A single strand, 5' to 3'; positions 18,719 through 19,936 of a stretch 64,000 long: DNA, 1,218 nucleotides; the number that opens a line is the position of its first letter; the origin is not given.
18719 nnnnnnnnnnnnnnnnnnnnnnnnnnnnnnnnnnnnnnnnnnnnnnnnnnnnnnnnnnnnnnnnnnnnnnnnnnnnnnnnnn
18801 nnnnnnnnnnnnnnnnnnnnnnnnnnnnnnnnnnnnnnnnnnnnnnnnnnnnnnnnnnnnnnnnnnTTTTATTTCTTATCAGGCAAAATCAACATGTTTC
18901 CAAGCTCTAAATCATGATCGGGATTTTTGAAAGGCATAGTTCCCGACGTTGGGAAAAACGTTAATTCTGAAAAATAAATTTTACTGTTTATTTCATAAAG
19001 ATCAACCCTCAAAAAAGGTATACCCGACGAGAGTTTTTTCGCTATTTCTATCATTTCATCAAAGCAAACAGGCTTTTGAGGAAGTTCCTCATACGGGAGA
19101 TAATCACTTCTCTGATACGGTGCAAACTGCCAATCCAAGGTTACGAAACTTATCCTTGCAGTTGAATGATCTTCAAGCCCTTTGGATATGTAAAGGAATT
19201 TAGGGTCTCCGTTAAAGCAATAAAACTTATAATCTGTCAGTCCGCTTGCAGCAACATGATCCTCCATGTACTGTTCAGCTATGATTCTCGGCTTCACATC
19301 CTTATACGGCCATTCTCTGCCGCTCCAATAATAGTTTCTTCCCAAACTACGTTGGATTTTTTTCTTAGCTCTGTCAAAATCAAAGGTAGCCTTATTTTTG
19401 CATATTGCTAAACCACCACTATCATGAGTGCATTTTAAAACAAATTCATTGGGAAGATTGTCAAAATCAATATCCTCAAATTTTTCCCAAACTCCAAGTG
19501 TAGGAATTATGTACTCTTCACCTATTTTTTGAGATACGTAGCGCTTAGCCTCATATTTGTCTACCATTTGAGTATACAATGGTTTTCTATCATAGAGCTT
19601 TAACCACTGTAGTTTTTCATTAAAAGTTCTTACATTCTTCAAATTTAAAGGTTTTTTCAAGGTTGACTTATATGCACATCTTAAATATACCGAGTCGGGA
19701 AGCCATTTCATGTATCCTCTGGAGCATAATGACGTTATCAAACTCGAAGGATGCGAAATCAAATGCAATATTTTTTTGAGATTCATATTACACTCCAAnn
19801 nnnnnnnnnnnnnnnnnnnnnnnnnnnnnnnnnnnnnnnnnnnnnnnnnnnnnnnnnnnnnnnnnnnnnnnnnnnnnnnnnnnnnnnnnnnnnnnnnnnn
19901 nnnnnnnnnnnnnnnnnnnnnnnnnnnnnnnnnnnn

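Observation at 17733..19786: ATP-grasp amidoligase tightly linked to (2 nt upstream of) an alanine racemase inside the glycosyltransferase block: predicted D-alanyl-amidated polysaccharide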

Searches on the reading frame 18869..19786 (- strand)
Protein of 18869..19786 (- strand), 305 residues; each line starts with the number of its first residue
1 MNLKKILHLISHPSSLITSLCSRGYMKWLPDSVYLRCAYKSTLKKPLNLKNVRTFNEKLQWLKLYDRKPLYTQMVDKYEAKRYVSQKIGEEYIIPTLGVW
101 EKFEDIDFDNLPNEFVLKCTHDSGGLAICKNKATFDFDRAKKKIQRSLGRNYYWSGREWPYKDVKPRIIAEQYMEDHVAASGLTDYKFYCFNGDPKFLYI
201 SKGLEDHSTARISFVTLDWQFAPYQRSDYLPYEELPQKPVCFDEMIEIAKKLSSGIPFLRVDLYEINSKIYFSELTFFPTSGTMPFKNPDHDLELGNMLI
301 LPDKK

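Call 5: search_protein_families(library=pfam, proteins=[window:18869-19786:-])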
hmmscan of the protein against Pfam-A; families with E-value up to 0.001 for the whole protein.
window:18869-19786:- (305 aa): 1 family
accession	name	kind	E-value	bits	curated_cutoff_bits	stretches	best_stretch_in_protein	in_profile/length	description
PF14305.11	ATPgrasp_TupA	-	2.8e-71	240.3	25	1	57-299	1-240/241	TupA-like ATPgrasp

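Call 6: search_protein_families(library=ncbifam, proteins=[window:18869-19786:-])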
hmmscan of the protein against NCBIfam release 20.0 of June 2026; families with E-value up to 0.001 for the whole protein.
window:18869-19786:- (305 aa): 0 families

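Call 10: find_homologous_proteins(query=window:18869-19786:-)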
Query window:18869-19786:- (305 aa): 8000 proteins with E <= 0.001 among 8000 candidates; the best 120 are listed.
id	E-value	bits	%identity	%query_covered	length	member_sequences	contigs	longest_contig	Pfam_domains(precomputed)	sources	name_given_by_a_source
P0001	1.5e-152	526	52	94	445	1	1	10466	PF14305.12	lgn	-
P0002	1.4e-149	516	52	93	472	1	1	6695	PF14305.12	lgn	-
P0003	1.0e-147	510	50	94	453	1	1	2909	PF14305.12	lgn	-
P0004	3.8e-147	508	50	95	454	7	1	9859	PF14305.12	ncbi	-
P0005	7.6e-147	507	51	99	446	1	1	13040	PF14305.12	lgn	-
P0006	8.6e-145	500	53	93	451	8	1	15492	PF14305.12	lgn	-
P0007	2.8e-144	498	50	100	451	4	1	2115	PF14305.12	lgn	-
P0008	8.7e-144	497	51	97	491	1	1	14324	PF14305.12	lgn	-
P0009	1.1e-143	496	52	98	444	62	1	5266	PF14305.12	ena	-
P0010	2.6e-143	495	50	93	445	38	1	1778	PF14305.12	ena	-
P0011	2.2e-141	489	-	-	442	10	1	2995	PF14305.12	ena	-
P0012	7.7e-140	484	52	99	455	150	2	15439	PF14305.12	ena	-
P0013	2.6e-139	482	50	99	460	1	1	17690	PF14305.12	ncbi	-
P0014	8.5e-139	480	52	98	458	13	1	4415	PF14305.12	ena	-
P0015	5.8e-138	478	59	95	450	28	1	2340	PF14305.12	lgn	-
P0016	9.7e-138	477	54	91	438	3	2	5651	PF14305.12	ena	-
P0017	1.5e-137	476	-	-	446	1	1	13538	PF14305.12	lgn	-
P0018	1.5e-137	476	-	-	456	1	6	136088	PF14305.12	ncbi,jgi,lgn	jgi:hypothetical protein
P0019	3.2e-137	475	56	90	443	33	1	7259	PF14305.12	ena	-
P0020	5.1e-137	475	56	99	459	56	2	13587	PF14305.12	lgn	-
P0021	3.0e-136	472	49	99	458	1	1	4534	PF14305.12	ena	-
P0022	4.3e-136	471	51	99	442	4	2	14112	PF14305.12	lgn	-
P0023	6.5e-136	471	52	90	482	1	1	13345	PF14305.12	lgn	-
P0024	1.6e-135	470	67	98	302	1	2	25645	PF14305.12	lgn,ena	-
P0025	2.3e-135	469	66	100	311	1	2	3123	PF14305.12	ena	-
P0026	2.4e-135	469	51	96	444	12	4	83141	PF14305.12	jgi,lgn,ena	jgi:uncharacterized protein YqgQ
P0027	2.8e-135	469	64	99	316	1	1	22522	PF14305.12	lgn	-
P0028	3.3e-135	469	51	98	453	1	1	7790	PF14305.12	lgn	-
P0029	7.0e-135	468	-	-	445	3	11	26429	PF14305.12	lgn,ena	-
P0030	8.1e-135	467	58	94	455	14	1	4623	PF14305.12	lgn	-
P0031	8.7e-135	467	49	99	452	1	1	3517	PF14305.12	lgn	-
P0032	1.1e-134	467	54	98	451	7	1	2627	PF14305.12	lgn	-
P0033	1.3e-134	467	-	-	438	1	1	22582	PF14305.12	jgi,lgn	-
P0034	1.4e-134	467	65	99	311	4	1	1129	PF14305.12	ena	-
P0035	1.5e-134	466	53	98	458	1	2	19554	PF14305.12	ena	-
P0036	2.4e-134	466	50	98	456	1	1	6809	PF14305.12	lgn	-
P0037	2.4e-134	466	66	99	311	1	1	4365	PF14305.12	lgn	-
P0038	3.0e-134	465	-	-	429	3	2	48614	PF14305.12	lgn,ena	-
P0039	1.6e-133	463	63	100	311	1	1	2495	PF14305.12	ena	-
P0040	3.8e-133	462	49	99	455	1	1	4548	PF14305.12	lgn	-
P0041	4.7e-133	462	70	93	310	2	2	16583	PF14305.12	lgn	-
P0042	7.4e-133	461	-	-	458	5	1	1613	PF14305.12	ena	-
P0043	1.8e-132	460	65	98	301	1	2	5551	PF14305.12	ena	-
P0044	2.2e-132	459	-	-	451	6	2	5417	PF14305.12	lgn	-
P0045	3.5e-132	459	47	98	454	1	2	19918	PF14305.12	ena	-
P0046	1.0e-131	457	49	100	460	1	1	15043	PF14305.12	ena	-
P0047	2.5e-131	456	65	98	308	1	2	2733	PF14305.12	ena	-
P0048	2.7e-131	456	68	92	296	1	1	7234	PF14305.12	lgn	-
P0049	3.3e-131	455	48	98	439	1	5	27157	PF14305.12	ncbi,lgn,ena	-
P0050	3.6e-131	455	65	99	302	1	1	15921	PF14305.12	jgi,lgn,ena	-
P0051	4.9e-131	455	48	98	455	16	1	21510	PF14305.12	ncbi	-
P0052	2.0e-130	453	64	99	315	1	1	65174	PF14305.12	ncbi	-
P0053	2.3e-130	453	-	-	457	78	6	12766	PF14305.12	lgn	-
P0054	4.0e-130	452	64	100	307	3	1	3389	PF14305.12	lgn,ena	-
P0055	6.5e-130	451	64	99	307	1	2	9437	PF14305.12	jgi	-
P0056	5.0e-129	448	50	99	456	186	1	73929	PF14305.12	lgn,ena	-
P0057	9.6e-129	447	64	97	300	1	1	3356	PF14305.12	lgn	-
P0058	1.2e-128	447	50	99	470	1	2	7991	PF14305.12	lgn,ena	-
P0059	1.2e-128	447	64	98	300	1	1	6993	PF14305.12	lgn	-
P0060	1.8e-128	446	-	-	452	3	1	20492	PF14305.12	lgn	-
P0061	1.9e-128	446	47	98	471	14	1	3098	PF14305.12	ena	-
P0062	2.1e-128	446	64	94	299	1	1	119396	PF14305.12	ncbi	-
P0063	2.5e-128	446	-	-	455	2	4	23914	PF14305.12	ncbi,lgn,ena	-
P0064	3.1e-128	446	60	99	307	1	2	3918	PF14305.12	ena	-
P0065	4.3e-128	445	-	-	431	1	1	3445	PF14305.12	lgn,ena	-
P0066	4.5e-128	445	61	99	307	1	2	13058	PF14305.12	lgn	-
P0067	5.5e-128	445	62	98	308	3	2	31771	PF14305.12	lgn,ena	-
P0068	5.8e-128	445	63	98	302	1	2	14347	PF14305.12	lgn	-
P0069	8.4e-128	444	69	94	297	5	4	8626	PF14305.12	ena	-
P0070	1.3e-127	444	63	99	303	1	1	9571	PF14305.12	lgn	-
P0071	1.5e-127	443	-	-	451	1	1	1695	PF14305.12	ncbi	-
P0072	1.7e-127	443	67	92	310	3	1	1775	PF14305.12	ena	-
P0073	1.9e-127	443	64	98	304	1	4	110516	PF14305.12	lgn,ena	-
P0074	1.9e-127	443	55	91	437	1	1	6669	PF14305.12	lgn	-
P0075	3.1e-127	442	60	100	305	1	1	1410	PF14305.12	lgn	-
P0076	4.0e-127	442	62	98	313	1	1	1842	PF14305.12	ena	-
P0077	4.2e-127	442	63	97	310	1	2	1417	PF14305.12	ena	-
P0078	4.5e-127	442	64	92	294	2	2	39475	PF14305.12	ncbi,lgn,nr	ncbi:MAG: glycosyl transferase [Clostridia bacterium]|nr:glycosyl transferase [Clostridia bacterium]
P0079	4.7e-127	442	63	95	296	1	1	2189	PF14305.12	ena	-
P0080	5.6e-127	442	63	100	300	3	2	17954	PF14305.12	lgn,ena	-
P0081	6.1e-127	441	-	-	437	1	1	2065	PF14305.12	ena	-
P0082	7.3e-127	441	63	99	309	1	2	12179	PF14305.12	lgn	-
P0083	8.0e-127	441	63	99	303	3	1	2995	PF14305.12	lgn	-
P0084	8.9e-127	441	62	100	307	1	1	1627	PF14305.12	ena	-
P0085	9.0e-127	441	55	92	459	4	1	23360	PF14305.12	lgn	-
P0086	1.1e-126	441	64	94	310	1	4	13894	PF14305.12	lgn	-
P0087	1.5e-126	440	-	-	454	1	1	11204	PF14305.12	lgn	-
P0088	1.9e-126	440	63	95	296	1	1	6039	PF14305.12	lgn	-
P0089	2.2e-126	440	61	99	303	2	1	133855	PF14305.12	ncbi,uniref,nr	ncbi:ATP-grasp fold amidoligase family protein [Mesobacillus maritimus]|uniref:ATP-grasp fold amidol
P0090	3.7e-126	439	67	90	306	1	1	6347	PF14305.12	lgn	-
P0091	4.1e-126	439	-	-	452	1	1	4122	PF14305.12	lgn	-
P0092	4.5e-126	439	49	96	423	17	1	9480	PF14305.12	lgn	-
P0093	6.0e-126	438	65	98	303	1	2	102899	PF14305.12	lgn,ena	-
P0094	1.4e-125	437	62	98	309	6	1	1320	PF14305.12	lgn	-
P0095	1.7e-125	437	61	100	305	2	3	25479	PF14305.12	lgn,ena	-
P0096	1.9e-125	437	60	100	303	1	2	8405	PF14305.12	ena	-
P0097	2.7e-125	436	59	100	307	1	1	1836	PF14305.12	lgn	-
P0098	3.2e-125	436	63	100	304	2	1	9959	PF14305.12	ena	-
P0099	3.3e-125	436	63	98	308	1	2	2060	PF14305.12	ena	-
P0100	3.3e-125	436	64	94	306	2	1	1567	PF14305.12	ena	-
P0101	4.1e-125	435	62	99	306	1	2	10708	PF14305.12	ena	-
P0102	4.3e-125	435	53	90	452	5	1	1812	PF14305.12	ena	-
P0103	5.1e-125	435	66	93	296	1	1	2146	PF14305.12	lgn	-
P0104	5.9e-125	435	49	95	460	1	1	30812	PF14305.12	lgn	-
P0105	6.3e-125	435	-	-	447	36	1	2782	PF14305.12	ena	-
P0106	6.5e-125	435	54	98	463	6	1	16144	PF14305.12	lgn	-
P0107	8.6e-125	434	63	94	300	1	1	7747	PF14305.12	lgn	-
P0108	1.5e-124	434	62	99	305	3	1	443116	PF14305.12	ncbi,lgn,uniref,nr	ncbi:glycosyl transferase [Priestia aryabhattai]|uniref:ATP-grasp fold amidoligase family protein n=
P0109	1.7e-124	433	67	91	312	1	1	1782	PF14305.12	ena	-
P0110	1.7e-124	433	60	99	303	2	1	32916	PF14305.12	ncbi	-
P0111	1.7e-124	433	64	92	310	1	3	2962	PF14305.12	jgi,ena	-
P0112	1.9e-124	433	60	100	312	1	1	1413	PF14305.12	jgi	jgi:hypothetical protein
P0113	2.0e-124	433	62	99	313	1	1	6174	PF14305.12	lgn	-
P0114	2.3e-124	433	-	-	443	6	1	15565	PF14305.12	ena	-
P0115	2.6e-124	433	63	95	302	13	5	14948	PF14305.12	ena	-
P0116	2.7e-124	433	61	94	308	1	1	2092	PF14305.12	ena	-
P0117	2.9e-124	433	68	91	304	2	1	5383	PF14305.12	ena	-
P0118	3.1e-124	433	60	94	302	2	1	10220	PF14305.12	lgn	-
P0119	4.1e-124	432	63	98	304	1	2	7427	PF14305.12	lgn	-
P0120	4.6e-124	432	55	90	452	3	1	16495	PF14305.12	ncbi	-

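Call 12: find_related_loci(query=window:18869-19786:-, collection=genome_contigs, flank=6000)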
Query window:18869-19786:- (305 aa) in genome_contigs; peptide patterns used: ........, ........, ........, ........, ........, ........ (x = any residue, [..] = any of these).
123 stretches matched a pattern; 95 encode a relative of the query (tblastn E <= 1e-3); the best 80 are kept; 80 distinct loci.
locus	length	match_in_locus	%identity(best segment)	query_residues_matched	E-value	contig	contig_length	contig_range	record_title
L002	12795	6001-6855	69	20-305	7e-131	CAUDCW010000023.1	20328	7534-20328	MAG TPA_asm: uncultured Oscillospiraceae bacterium isolate ERR9578160_bin.19_MetaWRAP_v1.3_MAG genome assembly, contig:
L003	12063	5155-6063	55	2-305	7e-114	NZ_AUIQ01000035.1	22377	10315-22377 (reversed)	Tetragenococcus muriaticus DSM 15685 G577DRAFT_scaffold00033.33_C, whole genome shotgun sequence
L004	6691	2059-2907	60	20-304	4e-111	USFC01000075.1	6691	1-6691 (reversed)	uncultured Clostridium sp. isolate UMGS1663 genome assembly, contig: NODE_5626_length_6691_cov_3.783002, whole genome sh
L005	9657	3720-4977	59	17-302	5e-110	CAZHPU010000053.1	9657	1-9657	MAG TPA_asm: uncultured Lachnospiraceae bacterium isolate binchicken_co354_360 genome assembly, contig: NODE_8372_length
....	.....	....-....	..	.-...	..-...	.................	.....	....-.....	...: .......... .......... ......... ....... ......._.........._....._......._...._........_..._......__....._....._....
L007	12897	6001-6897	55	4-304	3e-104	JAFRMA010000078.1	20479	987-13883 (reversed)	MAG: Solobacterium sp. isolate RGIG2592 Goat_Jejunum.Co__c876938, whole genome shotgun sequence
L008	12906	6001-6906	55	10-303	1e-103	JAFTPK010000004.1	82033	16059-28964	MAG: Clostridia bacterium isolate RGIG4029 Roe_deer_Cecum-5__c371, whole genome shotgun sequence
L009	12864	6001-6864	57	17-305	1e-103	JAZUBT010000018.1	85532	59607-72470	MAG: Eubacteriales bacterium isolate T1900045316_YK20190005.MAGScoT_cleanbin_000009 SGB_6288_k141_617478, whole genome s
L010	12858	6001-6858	56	15-301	3e-102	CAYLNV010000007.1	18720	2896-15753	MAG TPA_asm: uncultured Oscillospiraceae bacterium isolate SRP315200_co2_430 genome assembly, contig: NODE_2866_length_1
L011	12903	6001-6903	52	3-304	9e-99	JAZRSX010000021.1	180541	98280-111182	MAG: Christensenellaceae bacterium isolate T1900045345_YK20190035.MAGScoT_cleanbin_000010 SGB_6701_k141_1994338, whole g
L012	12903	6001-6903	52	2-302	3e-96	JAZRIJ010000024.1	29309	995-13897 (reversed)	MAG: Eubacteriales bacterium isolate T1900045475_YK20190169.MAGScoT_cleanbin_000017 SGB_7260_k141_730013, whole genome s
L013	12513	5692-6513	55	26-302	1e-95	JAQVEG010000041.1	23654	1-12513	MAG: Anaerostipes sp. isolate STE_13 NODE_4585_length_23654_cov_22.874230_Sandtown_E, whole genome shotgun sequence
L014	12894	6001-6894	51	6-304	7e-96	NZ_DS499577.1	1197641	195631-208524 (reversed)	Alistipes putredinis DSM 17216 Scfld_02_7, whole genome shotgun sequence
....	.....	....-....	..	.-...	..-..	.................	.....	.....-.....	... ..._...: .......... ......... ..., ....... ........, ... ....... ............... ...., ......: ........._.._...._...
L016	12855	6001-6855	55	17-302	2e-93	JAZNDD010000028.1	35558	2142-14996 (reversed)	MAG: Faecousia sp. isolate T1900044728_TS20190194.MAGScoT_cleanbin_000037 SGB_1983_k141_1684701, whole genome shotgun se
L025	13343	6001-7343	47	1-304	7e-90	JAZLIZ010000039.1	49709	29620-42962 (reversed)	MAG: Acutalibacteraceae bacterium isolate T1900044969_TA20190031.MAGScoT_cleanbin_000008 SGB_4024_k141_772035, whole gen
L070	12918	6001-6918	42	1-304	1e-75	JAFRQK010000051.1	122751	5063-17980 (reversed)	MAG: Clostridia bacterium isolate RGIG2706 Goat_Omasum-4__c412174, whole genome shotgun sequence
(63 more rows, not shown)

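Call 18: search_protein_families(library=pfam, proteins=[L070:148-1323:+, L070:1339-2322:+, L070:2319-3401:+, L070:3668-4780:+, L070:4812-5912:+, L070:6001-6948:+, L070:6959-8410:+, L070:8373-9908:+, L070:9970-11106:+])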
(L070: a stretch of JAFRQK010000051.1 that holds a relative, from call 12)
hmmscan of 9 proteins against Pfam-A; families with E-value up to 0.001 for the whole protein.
L070:148-1323:+ (391 aa): 4 families
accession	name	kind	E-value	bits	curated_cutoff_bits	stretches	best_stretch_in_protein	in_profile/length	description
PF13692.12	Glyco_trans_1_4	-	9.7e-24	84.7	27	1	192-325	2-124/142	Glycosyl transferases group 1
PF00534.26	Glycos_transf_1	-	1.7e-23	83.5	26.4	1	191-305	15-132/172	Glycosyl transferases group 1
PF13439.12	Glyco_transf_4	-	5.7e-10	39.9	28.5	1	21-173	2-168/170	Glycosyltransferase Family 4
PF13579.12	Glyco_trans_4_4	-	4.6e-05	24.2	29.7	1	21-169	1-157/158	Glycosyl transferase 4-like domain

L070:1339-2322:+ (327 aa): 1 family
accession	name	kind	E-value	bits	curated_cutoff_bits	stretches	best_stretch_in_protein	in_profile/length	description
PF14305.11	ATPgrasp_TupA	-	9.7e-54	182.9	25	1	69-318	1-240/241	TupA-like ATPgrasp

L070:2319-3401:+ (360 aa): 5 families
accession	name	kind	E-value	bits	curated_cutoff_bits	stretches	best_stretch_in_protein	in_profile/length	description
PF00534.26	Glycos_transf_1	-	1.6e-34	119.4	26.4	1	181-337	13-171/172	Glycosyl transferases group 1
PF13692.12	Glyco_trans_1_4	-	9.3e-34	117.2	27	1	184-324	2-142/142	Glycosyl transferases group 1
PF13439.12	Glyco_transf_4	-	5.8e-12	46.4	28.5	1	14-170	2-168/170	Glycosyltransferase Family 4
PF13579.12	Glyco_trans_4_4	-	3.8e-06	27.8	29.7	1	14-119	1-103/158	Glycosyl transferase 4-like domain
PF13524.12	Glyco_trans_1_2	-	0.00034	21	25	1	208-350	9-141/144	Glycosyl transferase-like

L070:3668-4780:+ (370 aa): 6 families
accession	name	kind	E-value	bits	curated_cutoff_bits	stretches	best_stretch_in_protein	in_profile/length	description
PF01262.27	AlaDh_PNT_C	-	4.9e-80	268.4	23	1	141-352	1-214/214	Alanine dehydrogenase/PNT, C-terminal domain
PF05222.21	AlaDh_PNT_N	-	3e-45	154.2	30.4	1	4-137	1-136/136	Alanine dehydrogenase/PNT, N-terminal domain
PF02826.25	2-Hacid_dh_C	-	8.2e-07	29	25.1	1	169-268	37-127/178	D-isomer specific 2-hydroxyacid dehydrogenase, NAD binding domain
PF07992.20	Pyr_redox_2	-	2.1e-05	24.5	26.1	1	164-221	142-195/291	Pyridine nucleotide-disulphide oxidoreductase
PF01488.26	Shikimate_DH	-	0.00019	21.9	24.3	1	168-268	12-112/138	Shikimate / quinate 5-dehydrogenase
PF00070.33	Pyr_redox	-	0.00035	21.5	22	1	170-221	1-52/82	Pyridine nucleotide-disulphide oxidoreductase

L070:4812-5912:+ (366 aa): 2 families
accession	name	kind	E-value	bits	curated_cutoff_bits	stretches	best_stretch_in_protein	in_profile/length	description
PF01168.26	Ala_racemase_N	-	1.4e-52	179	24.1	1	13-224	1-220/220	Alanine racemase, N-terminal domain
PF00842.27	Ala_racemase_C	-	7.1e-50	168.3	25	1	237-364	1-127/127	Alanine racemase, C-terminal domain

L070:6001-6948:+ (315 aa): 1 family
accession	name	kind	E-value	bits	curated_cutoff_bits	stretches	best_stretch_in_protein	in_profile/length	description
PF14305.11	ATPgrasp_TupA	-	1.2e-64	218.6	25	1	60-301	1-240/241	TupA-like ATPgrasp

L070:6959-8410:+ (483 aa): 1 family
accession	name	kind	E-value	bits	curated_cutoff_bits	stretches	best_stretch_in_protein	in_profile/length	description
PF04932.20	Wzy_C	-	1.1e-13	51.7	31.7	1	278-413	3-148/149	O-Antigen ligase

L070:8373-9908:+ (511 aa): 1 family
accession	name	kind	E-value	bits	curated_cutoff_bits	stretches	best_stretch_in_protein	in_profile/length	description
PF01943.22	Polysacc_synt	-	2.6e-08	34.1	28.2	1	13-285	3-264/274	Polysaccharide biosynthesis protein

L070:9970-11106:+ (378 aa): 1 family
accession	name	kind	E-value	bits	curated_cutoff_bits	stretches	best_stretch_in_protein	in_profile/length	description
PF14907.12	NTP_transf_5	-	2.6e-36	125.9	31.2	1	49-257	31-248/249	Uncharacterised nucleotidyltransferase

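Call 19: search_protein_families(library=pfam, proteins=[L025:1126-2403:+, L025:2420-3598:+, L025:3617-4741:+, L025:4872-5975:+, L025:5992-6924:+, L025:6972-7352:+, L025:7354-8436:+, L025:8696-9811:+, L025:9815-10891:+, L025:10942-12120:+])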
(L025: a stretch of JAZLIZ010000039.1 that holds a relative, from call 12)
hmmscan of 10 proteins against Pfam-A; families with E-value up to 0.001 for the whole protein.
L025:1126-2403:+ (425 aa): 0 families

L025:2420-3598:+ (392 aa): 1 family
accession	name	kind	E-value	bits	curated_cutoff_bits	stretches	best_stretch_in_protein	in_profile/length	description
PF04230.19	PS_pyruv_trans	-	4.9e-42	145.2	25.3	1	25-324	1-277/280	Polysaccharide pyruvyl transferase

L025:3617-4741:+ (374 aa): 12 families
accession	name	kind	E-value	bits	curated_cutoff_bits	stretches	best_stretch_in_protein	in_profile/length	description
PF04432.18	FrhB_FdhB_C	-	8.8e-18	65.1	23.3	1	155-315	2-144/150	Coenzyme F420 hydrogenase/dehydrogenase, beta subunit C terminus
PF00037.32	Fer4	-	1.3e-10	41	21.1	1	10-28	6-24/24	4Fe-4S binding domain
PF12838.12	Fer4_7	-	1.4e-10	41.9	27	1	12-57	2-49/52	4Fe-4S dicluster domain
PF13187.11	Fer4_9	-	7.9e-08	32.6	27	1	11-57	1-48/52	4Fe-4S dicluster domain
PF14697.11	Fer4_21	-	6.7e-07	29.8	35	1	10-63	6-58/59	4Fe-4S dicluster domain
PF13183.11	Fer4_8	-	9.8e-07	29.7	27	0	7-25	49-67/68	4Fe-4S dicluster domain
PF13237.11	Fer4_10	-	1.6e-06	28.4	25.5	1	10-56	7-52/53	4Fe-4S dicluster domain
PF12837.12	Fer4_6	-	6.1e-06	26.4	25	1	39-57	2-20/24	4Fe-4S binding domain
PF12797.12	Fer4_2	-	9.2e-06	25.7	24.5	0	10-23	8-21/22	4Fe-4S binding domain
PF13484.11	Fer4_16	-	0.0002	22.5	30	0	11-33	1-24/66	4Fe-4S double cluster binding domain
PF04422.18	FrhB_FdhB_N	-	0.00054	20.5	22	1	75-143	5-76/78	Coenzyme F420 hydrogenase/dehydrogenase, beta subunit N-term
PF25160.1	LdpA_Fe-S-bd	-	0.0007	19.8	27.6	1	5-30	20-46/49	LdpA Fe-S cluster-binding domain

L025:4872-5975:+ (367 aa): 1 family
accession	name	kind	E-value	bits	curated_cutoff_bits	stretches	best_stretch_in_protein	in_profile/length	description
PF13524.12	Glyco_trans_1_2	-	5.5e-17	62.5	25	1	240-357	33-142/144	Glycosyl transferase-like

L025:5992-6924:+ (310 aa): 1 family
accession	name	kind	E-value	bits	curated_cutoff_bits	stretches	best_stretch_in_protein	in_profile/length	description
PF14305.11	ATPgrasp_TupA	-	6.1e-66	222.8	25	1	60-299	1-240/241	TupA-like ATPgrasp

L025:6972-7352:+ (126 aa): 1 family
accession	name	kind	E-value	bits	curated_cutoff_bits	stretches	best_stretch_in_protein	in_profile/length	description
PF14305.11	ATPgrasp_TupA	-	6.1e-21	75.5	25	1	3-119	128-240/241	TupA-like ATPgrasp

L025:7354-8436:+ (360 aa): 2 families
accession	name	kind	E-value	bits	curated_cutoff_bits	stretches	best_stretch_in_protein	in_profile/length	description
PF01168.26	Ala_racemase_N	-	1.3e-53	182.4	24.1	1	9-222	1-220/220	Alanine racemase, N-terminal domain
PF00842.27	Ala_racemase_C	-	3.3e-43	146.7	25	1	235-357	1-127/127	Alanine racemase, C-terminal domain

L025:8696-9811:+ (371 aa): 1 family
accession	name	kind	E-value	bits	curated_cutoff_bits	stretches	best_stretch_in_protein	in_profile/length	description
PF02350.25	Epimerase_2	-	1.7e-119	399.2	30.6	1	23-362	2-347/347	UDP-N-acetylglucosamine 2-epimerase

L025:9815-10891:+ (358 aa): 1 family
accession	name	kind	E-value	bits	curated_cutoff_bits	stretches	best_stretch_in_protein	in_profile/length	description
PF01757.29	Acyl_transf_3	-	2.1e-17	63.6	31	1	20-341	2-323/326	Acyltransferase domain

L025:10942-12120:+ (392 aa): 1 family
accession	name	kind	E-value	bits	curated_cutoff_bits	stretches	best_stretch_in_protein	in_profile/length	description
PF01757.29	Acyl_transf_3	-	8.8e-27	94.4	31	1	61-380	2-325/326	Acyltransferase domain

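Call 25: search_solved_structures(query=window:18869-19786:-, show_alignments=2, max_evalue=1)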
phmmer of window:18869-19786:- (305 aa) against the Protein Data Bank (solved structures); distinct sequences matched with E-value up to 1: 0.
